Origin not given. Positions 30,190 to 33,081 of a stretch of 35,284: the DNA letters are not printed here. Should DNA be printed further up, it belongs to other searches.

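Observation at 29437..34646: Tightly coupled four-gene operon: membrane-anchored extracytoplasmic PhoD phosphatase, RPH-like PEP-family dikinase, and two small membrane proteins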

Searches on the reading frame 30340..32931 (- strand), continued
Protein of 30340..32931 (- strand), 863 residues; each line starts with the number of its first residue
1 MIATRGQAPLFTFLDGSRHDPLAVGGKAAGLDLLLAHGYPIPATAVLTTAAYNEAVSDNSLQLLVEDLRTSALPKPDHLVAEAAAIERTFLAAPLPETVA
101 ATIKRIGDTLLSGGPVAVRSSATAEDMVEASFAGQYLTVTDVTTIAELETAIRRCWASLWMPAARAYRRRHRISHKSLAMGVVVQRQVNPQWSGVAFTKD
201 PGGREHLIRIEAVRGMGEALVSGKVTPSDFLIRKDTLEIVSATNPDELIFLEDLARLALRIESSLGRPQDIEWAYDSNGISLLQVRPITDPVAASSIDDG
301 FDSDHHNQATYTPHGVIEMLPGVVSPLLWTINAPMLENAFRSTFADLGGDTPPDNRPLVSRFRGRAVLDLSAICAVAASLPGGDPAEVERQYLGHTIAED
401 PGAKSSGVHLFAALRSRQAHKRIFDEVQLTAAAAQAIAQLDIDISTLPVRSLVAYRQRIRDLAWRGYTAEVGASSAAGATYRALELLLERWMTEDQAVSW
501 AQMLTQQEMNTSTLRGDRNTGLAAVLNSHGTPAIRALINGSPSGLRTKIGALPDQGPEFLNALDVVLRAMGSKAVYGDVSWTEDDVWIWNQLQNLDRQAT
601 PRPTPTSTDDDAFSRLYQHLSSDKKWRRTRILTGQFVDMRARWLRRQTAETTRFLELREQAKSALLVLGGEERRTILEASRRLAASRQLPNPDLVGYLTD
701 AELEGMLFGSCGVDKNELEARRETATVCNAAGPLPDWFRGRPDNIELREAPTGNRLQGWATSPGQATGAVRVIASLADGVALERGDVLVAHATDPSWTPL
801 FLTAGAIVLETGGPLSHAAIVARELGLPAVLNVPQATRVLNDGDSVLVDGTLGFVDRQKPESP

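Call 19: search_solved_structures(query=window:30340-32931:-, max_evalue=0.001, show_alignments=2)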
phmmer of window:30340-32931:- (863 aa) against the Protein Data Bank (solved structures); distinct sequences matched with E-value up to 0.001: 18.
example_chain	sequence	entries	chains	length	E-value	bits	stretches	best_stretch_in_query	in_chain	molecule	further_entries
5fbs_A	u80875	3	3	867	9.9e-58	199.1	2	15-238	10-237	Phosphoenolpyruvate synthase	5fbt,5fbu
5hv1_A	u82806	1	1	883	1e-57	199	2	13-290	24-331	Phosphoenolpyruvate synthase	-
5hv2_A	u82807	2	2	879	1.2e-57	198.8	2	13-238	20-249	Phosphoenolpyruvate synthase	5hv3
9dae_A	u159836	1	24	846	1.9e-54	188.2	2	17-242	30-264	Phosphoenolpyruvate synthase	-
8a8e_A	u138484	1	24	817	3.5e-53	184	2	92-240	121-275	Phosphoenolpyruvate synthase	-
2ols_A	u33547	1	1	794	8.4e-43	149.7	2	20-238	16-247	Phosphoenolpyruvate synthase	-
5hv6_A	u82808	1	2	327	4.4e-35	124.1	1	13-238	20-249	Phosphoenolpyruvate synthase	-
9goj_A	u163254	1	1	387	3.2e-25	91.5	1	20-235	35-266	Phosphoenolpyruvate synthase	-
2e28_A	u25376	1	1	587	3.2e-10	41.9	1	781-857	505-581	Pyruvate kinase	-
1vbg_A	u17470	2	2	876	1.9e-06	29.4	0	147-328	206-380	pyruvate,orthophosphate dikinase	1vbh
5woy_A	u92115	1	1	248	0.0001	23.7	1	783-855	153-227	Phosphoenolpyruvate-protein phosphotransferase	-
5jvn_A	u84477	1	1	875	0.00013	23.4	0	758-850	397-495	Pyruvate, phosphate dikinase, chloroplastic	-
2x0s_A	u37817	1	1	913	0.00035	21.9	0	757-832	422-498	PYRUVATE PHOSPHATE DIKINASE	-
1dik_A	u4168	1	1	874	0.00064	21.1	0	760-830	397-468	PYRUVATE PHOSPHATE DIKINASE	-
5jvj_A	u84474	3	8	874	0.00068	21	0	758-832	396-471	Pyruvate, phosphate dikinase, chloroplastic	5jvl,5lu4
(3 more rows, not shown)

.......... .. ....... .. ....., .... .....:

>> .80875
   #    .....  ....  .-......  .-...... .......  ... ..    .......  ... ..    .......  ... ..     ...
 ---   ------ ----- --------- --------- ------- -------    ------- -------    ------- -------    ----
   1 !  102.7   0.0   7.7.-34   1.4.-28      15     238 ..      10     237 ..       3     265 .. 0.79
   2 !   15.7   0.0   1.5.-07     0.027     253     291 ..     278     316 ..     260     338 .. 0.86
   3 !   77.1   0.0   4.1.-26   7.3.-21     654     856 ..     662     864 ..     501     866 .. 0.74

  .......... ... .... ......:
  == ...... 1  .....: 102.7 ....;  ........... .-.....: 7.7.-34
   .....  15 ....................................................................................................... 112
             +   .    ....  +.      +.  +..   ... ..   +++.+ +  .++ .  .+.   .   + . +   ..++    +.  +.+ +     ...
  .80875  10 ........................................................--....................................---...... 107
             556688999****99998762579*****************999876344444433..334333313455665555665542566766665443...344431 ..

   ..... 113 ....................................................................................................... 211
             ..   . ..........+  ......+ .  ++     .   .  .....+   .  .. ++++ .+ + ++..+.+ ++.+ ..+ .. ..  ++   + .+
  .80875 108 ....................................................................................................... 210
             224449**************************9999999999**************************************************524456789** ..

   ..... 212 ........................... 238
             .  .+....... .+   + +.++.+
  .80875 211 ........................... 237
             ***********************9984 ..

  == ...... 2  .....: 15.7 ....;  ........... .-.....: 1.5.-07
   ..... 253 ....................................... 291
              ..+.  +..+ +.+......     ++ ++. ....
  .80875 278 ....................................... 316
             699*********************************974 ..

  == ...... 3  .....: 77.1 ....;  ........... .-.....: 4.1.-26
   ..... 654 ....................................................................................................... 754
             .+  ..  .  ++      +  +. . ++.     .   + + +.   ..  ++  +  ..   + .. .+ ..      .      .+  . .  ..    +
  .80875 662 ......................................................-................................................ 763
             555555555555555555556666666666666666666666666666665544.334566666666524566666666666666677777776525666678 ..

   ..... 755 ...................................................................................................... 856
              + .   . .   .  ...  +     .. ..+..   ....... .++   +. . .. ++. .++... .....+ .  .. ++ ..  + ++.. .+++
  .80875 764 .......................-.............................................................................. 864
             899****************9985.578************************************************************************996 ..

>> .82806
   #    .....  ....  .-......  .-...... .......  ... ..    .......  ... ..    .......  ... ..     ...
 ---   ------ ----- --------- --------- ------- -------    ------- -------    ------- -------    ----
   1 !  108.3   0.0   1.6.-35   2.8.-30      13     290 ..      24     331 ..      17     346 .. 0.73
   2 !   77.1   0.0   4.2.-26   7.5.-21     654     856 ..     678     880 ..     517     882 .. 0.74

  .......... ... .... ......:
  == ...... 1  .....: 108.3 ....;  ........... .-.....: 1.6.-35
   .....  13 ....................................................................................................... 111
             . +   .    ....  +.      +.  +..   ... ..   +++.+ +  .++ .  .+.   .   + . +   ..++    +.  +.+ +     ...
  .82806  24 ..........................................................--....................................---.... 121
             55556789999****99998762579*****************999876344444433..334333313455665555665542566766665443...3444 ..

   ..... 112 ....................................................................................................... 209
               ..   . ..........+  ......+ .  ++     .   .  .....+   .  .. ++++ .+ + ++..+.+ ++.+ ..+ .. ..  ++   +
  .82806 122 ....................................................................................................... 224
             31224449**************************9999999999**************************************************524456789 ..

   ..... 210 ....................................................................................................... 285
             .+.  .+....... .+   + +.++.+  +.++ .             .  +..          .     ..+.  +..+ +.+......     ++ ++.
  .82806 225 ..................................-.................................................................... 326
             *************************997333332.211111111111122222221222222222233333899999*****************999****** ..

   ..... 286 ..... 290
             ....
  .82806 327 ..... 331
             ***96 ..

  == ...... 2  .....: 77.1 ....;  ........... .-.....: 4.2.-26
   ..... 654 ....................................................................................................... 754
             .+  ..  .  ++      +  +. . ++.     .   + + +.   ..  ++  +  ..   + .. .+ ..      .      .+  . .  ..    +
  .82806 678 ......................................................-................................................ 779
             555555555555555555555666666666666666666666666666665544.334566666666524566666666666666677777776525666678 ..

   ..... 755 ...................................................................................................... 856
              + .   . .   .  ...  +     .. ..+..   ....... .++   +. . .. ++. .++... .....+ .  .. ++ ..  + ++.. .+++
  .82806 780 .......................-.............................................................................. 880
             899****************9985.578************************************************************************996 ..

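Call 37: predict_structure(alignment_id=A2)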
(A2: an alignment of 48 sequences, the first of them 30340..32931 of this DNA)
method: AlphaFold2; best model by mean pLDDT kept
length: 863 residues; sequences in the alignment: 48
mean_pLDDT: 83.9   pTM: 0.66
mean pLDDT of the five models: 83.9, 82.0, 80.3, 78.6, 78.3
residues with pLDDT >= 90: 350; 70-90: 412; 50-70: 65; < 50: 36
segments of 3 or more residues with pLDDT < 50: 1-6, 127-131, 290-294, 403-405, 600-609, 861-863
pLDDT, mean of each block of 10 residues (from residue 1): 56 90 89 90 95 88 90 85 93 93 95 93 64 65 95 94 82 77 93 89 80 74 68 84 65 91 83 90 76 58 83 88 94 95 89 88 93 91 84 75 53 81 93 91 90 94 95 90 89 84 83 59 89 91 87 91 91 93 88 75 45 86 80 72 90 90 94 96 88 94 86 79 89 84 63 78 84 82 89 83 87 78 78 86 91 82 40
secondary structure, 60 per line:
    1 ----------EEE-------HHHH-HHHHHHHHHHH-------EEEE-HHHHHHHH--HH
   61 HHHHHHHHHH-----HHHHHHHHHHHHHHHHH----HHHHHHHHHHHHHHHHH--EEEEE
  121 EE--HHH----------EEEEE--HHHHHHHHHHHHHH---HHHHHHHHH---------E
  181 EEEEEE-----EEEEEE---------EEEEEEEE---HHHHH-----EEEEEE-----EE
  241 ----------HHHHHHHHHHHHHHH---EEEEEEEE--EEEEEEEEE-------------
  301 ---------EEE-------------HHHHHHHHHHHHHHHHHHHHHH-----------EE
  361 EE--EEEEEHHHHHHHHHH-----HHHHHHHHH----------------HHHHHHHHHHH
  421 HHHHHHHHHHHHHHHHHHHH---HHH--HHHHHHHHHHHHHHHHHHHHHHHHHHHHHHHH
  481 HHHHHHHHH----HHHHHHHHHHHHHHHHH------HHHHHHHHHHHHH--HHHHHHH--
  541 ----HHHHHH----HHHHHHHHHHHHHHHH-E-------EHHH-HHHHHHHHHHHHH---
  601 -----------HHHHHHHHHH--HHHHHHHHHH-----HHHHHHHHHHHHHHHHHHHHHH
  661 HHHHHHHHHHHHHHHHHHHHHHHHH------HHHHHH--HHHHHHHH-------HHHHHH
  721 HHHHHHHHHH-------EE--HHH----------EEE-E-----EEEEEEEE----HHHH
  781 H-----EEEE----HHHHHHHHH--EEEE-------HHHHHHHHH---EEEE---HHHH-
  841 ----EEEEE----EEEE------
elements in order (helices of 4 or more, strands of 3 or more residues): E11-13 H21-24 H26-36 E44-47 H49-56 H59-70 H76-92 H97-113 E116-122 E138-142 H145-158 H162-170 E180-186 E192-197 E207-214 H218-222 E228-233 H251-265 E269-276 E279-287 E310-312 H326-347 E359-362 E365-369 H370-379 H385-393 H410-440 H449-489 H494-510 H517-529 H532-538 H545-550 H555-570 H585-597 H612-621 H624-633 H639-685 H692-697 H700-707 H715-730 E755-757 E765-772 H777-781 E787-790 H795-803 E806-809 H817-825 E829-832 H836-839 E845-849 E854-857
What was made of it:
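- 30340..32931 (-): g2: RPH-architecture ATP-dependent dikinase (863 aa). It comprises an ATP-grasp (nt 32032-32931), a central substrate-binding domain (nt 30676-32031) and a C-terminal swivel phospho-His domain (nt 30343-30675). The catalytic His817 codon is at 30481-30483. The AF2 model has pLDDT 83.9 (call 37).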

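Call 42: fold_search(model_id=the predicted structure, library=pdb)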
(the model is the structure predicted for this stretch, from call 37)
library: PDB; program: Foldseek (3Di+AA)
matches with E <= 10: 836; with E <= 0.001: 29
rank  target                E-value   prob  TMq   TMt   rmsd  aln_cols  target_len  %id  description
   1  5hv1                  6.8e-37  1.00  0.43  0.44  17.5       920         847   23  Rifampin phosphotransferase in complex with AMPPNP and rifampin from Listeria monocytogenes (released 2016-03-30)
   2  5hv2                  4.2e-34  1.00  0.34  0.35  22.3       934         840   21  Rifampin phosphotransferase G527Y mutant from Listeria monocytogenes (released 2016-03-30)
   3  5hv3                  1.3e-33  1.00  0.35  0.35  21.9       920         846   22  Rifampin phosphotransferase G527Y mutant in complex with AMPPNP from Listeria monocytogenes (released 2016-03-30)
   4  5fbs                  4.7e-31  1.00  0.39  0.43  18.3       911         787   22  Crystal structure of rifampin phosphotransferase RPH-Lm from Listeria monocytogenes in complex with ADP and magnesium (released 2016-01-13)
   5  5fbt                  5.5e-28  1.00  0.43  0.48  17.5       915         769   20  Crystal structure of rifampin phosphotransferase RPH-Lm from Listeria monocytogenes in complex with rifampin (released 2015-12-30)
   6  5fbu                  5.3e-23  1.00  0.43  0.50  17.0       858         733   21  Crystal structure of rifampin phosphotransferase RPH-Lm from Listeria monocytogenes in complex with rifampin-phosphate (released 2015-12-30)
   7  9goj                  3.1e-15  1.00  0.24  0.55   6.8       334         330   28  Crystal structure of HpeI from Rhodococcus rhodochrous GD02 (released 2025-05-21)
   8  5hv6_A                4.8e-15  1.00  0.28  0.73   5.3       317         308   30  The ATP binding domain of rifampin phosphotransferase from Listeria monocytogenes (released 2016-03-30)
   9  2ols                  3.9e-14  1.00  0.29  0.35   9.0       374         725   24  The crystal structure of the phosphoenolpyruvate synthase from Neisseria meningitidis (released 2007-02-20)
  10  5hv6_B                4.3e-14  1.00  0.27  0.76   3.7       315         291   27  The ATP binding domain of rifampin phosphotransferase from Listeria monocytogenes (released 2016-03-30)
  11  1kbl                  6.5e-07  1.00  0.21  0.21   9.1       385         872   17  PYRUVATE PHOSPHATE DIKINASE (released 2002-01-30)
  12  2r82                  8.5e-07  1.00  0.18  0.18  10.9       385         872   17  Pyruvate phosphate dikinase (PPDK) triple mutant R219E/E271R/S262D adapts a second conformational state (released 2008-01-01)
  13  1dik                  8.9e-07  1.00  0.22  0.22  11.1       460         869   15  PYRUVATE PHOSPHATE DIKINASE (released 1996-04-03)
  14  5jvl_A                9.7e-07  1.00  0.21  0.21  10.4       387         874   16  C4-type pyruvate phospate dikinase: nucleotide binding domain with bound ATP analogue (released 2017-04-05)
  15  1ggo                  1.2e-06  1.00  0.22  0.22  10.3       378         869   18  T453A MUTANT OF PYRUVATE, PHOSPHATE DIKINASE (released 2001-01-10)
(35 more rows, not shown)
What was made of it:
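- On Rifamycin-inactivating phosphotransferase (RPH, clade A / NF041857, NF000283): The full-length Foldseek alignment to 5HV1 has E 6.8e-37 over ~920 columns (call 42). Identity to the RPH-Lm structures is 20-23% (call 42).
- Closest known: Other RPH-superfamily small-molecule dikinases: HpeHI. Same: The HpeI structure 9GOJ matches the g2 ATP-grasp (calls 19, 42).
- The best PDB matches are the Listeria RPH entries (calls 19, 42).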

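Call 73: search_protein_families(library=ncbifam, proteins=[L004:6360-7004:+], max_evalue=0.001)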
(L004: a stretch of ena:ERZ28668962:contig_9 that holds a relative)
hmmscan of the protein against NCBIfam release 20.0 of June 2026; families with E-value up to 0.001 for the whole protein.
L004:6360-7004:+ (214 aa): 1 family
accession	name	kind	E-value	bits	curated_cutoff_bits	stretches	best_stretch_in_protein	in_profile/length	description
NF007527.0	PRK10140.1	equivalog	0.00013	21.9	236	1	103-174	85-156/162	N-acetyltransferase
